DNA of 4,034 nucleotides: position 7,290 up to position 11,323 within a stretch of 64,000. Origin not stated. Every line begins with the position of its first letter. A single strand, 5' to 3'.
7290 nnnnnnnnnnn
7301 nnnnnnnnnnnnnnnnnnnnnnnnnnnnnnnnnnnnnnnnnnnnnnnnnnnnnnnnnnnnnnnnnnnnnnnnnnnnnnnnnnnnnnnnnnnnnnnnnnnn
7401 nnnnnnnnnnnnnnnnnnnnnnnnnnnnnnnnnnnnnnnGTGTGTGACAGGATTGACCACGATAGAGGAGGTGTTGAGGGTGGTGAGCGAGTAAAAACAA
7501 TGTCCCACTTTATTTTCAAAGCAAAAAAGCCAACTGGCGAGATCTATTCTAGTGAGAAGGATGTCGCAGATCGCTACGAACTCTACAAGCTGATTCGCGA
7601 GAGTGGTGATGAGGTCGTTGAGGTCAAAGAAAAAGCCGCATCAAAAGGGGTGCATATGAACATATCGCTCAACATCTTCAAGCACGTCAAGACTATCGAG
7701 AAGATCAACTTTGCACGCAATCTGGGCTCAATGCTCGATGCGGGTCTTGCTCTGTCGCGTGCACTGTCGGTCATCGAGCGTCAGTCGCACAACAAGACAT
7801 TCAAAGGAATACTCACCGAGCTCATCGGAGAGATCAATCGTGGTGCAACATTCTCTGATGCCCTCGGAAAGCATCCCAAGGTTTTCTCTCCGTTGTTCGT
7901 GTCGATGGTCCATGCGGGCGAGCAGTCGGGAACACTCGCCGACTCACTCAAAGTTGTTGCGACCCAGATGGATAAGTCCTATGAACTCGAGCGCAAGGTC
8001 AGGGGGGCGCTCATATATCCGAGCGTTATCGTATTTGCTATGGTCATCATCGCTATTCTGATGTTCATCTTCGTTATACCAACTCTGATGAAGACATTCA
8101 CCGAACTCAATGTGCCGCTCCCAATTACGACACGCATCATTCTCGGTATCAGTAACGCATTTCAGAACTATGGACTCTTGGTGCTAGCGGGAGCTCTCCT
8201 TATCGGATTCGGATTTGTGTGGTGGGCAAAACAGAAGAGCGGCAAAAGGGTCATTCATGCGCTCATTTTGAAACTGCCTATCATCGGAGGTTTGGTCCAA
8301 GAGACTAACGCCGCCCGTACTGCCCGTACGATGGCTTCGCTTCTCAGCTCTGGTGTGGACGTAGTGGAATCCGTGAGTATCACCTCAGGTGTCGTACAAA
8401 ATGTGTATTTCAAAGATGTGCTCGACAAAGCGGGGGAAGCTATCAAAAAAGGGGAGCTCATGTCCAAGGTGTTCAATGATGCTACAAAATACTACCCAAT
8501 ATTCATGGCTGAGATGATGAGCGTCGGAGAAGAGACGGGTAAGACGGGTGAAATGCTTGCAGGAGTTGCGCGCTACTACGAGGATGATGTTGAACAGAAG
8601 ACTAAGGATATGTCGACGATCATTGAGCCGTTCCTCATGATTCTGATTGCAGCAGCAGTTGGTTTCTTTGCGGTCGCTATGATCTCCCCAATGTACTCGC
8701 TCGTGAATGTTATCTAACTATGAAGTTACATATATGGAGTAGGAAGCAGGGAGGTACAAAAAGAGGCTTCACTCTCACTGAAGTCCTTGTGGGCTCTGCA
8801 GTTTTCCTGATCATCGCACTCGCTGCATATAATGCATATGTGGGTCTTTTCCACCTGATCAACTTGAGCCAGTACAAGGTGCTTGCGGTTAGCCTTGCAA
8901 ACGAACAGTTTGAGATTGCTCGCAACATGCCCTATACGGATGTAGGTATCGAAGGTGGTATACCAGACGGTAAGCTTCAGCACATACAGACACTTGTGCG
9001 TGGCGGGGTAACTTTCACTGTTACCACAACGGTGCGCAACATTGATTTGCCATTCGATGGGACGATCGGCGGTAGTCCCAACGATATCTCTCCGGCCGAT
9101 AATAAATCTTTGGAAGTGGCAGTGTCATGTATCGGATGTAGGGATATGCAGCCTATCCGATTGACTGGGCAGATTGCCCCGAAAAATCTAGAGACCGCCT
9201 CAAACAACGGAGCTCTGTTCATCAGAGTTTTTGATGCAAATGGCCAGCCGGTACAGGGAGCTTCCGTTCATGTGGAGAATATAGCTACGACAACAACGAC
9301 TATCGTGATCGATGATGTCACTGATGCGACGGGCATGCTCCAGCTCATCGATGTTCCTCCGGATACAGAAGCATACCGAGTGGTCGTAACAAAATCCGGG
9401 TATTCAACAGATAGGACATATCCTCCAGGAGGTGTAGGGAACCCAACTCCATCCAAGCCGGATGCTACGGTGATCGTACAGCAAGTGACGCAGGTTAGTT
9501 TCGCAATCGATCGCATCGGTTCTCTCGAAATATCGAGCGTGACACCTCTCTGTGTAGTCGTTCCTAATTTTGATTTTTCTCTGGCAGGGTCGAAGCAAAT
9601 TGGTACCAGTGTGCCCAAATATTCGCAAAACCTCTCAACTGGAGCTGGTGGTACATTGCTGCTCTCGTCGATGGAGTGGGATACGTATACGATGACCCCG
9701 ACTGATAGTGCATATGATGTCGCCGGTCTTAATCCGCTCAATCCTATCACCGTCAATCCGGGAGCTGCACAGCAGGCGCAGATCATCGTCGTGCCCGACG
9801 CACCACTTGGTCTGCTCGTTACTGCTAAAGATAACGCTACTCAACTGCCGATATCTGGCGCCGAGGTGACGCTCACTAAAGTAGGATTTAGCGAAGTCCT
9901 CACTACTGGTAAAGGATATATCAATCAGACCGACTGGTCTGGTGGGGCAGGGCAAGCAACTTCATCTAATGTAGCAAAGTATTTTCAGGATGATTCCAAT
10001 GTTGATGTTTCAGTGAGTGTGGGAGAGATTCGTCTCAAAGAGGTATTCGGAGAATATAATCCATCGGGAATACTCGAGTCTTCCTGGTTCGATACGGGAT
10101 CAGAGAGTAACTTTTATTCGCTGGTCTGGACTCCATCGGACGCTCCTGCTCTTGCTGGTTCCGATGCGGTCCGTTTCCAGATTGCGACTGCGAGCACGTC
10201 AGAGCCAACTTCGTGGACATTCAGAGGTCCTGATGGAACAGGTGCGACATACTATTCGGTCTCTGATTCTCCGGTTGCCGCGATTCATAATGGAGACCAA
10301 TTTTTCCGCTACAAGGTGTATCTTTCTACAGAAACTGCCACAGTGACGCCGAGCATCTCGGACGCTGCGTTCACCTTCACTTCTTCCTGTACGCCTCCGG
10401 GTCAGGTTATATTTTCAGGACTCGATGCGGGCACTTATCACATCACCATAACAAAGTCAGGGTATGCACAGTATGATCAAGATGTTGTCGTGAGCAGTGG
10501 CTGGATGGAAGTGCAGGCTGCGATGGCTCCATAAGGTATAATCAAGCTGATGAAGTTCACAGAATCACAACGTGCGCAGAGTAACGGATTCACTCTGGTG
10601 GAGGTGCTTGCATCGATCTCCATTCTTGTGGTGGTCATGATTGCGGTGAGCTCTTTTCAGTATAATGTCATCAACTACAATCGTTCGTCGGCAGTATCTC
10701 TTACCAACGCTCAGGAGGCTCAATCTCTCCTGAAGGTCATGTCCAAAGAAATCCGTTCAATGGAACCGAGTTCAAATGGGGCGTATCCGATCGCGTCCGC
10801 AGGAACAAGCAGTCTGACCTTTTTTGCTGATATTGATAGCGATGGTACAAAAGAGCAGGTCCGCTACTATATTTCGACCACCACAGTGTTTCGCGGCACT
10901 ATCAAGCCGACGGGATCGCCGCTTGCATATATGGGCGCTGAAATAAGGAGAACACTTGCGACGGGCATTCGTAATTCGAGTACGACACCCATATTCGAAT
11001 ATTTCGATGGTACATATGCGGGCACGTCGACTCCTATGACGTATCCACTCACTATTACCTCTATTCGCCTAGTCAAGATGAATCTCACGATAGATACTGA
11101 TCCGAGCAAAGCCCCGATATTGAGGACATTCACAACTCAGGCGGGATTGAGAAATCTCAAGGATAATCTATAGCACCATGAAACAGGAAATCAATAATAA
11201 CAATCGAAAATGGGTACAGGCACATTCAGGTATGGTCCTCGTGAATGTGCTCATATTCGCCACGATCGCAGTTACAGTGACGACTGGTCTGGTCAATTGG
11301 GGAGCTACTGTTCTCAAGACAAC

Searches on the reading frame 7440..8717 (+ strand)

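Call 57: search_protein_families(library=pfam, proteins=[window:7440-8717:+])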
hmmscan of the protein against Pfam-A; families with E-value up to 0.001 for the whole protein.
window:7440-8717:+ (425 aa): 1 family
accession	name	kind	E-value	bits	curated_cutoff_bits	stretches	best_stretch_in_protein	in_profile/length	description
PF00482.28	T2SSF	-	4.9e-56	188.5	25.2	2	91-214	1-125/125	Type II secretion system (T2SS), protein F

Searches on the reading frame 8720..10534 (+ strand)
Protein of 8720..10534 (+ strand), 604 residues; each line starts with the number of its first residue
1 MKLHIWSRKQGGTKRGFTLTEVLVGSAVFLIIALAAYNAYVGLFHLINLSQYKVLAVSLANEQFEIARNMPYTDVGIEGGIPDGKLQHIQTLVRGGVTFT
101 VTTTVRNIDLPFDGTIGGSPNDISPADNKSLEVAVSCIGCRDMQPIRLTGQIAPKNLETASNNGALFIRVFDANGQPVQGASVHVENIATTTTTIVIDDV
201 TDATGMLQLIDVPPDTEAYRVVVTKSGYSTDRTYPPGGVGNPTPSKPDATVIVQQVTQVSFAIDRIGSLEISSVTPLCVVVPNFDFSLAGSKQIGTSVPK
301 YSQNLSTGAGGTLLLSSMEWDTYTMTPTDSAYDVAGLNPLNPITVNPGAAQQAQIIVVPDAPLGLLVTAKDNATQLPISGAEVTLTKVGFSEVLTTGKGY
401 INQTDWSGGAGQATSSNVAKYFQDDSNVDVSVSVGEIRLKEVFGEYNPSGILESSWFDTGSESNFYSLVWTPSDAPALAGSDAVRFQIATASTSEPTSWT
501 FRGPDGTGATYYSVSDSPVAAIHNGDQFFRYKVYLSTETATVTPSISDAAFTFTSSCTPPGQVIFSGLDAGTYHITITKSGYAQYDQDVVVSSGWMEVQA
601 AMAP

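Call 57: search_protein_families(library=pfam, proteins=[window:8720-10534:+])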
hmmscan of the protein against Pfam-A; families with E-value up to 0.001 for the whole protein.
window:8720-10534:+ (604 aa): 3 families
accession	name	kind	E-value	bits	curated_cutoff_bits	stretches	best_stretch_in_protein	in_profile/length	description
PF13620.12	CarboxypepD_reg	-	2.3e-11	44.3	32.3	1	169-261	5-79/82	Carboxypeptidase regulatory-like domain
PF13715.12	CarbopepD_reg_2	-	7.4e-06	26.4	32.2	0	170-231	5-58/88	CarboxypepD_reg-like domain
PF07963.17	N_methyl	-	1.2e-05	25.2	21.2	1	14-37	4-27/27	Prokaryotic N-terminal methylation motif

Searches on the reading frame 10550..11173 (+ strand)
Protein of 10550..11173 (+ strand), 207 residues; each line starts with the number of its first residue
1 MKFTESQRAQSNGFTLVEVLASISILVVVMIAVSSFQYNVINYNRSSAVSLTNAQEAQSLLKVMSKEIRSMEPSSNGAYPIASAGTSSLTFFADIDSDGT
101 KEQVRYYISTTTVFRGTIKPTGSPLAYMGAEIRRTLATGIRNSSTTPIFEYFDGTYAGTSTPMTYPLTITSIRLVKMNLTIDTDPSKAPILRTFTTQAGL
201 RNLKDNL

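Call 57: search_protein_families(library=pfam, proteins=[window:10550-11173:+])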
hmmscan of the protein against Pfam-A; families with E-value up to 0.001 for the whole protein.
window:10550-11173:+ (207 aa): 1 family
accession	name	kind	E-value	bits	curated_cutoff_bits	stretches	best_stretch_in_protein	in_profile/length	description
PF07963.17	N_methyl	-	3.8e-06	26.7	21.2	1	10-33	3-26/27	Prokaryotic N-terminal methylation motif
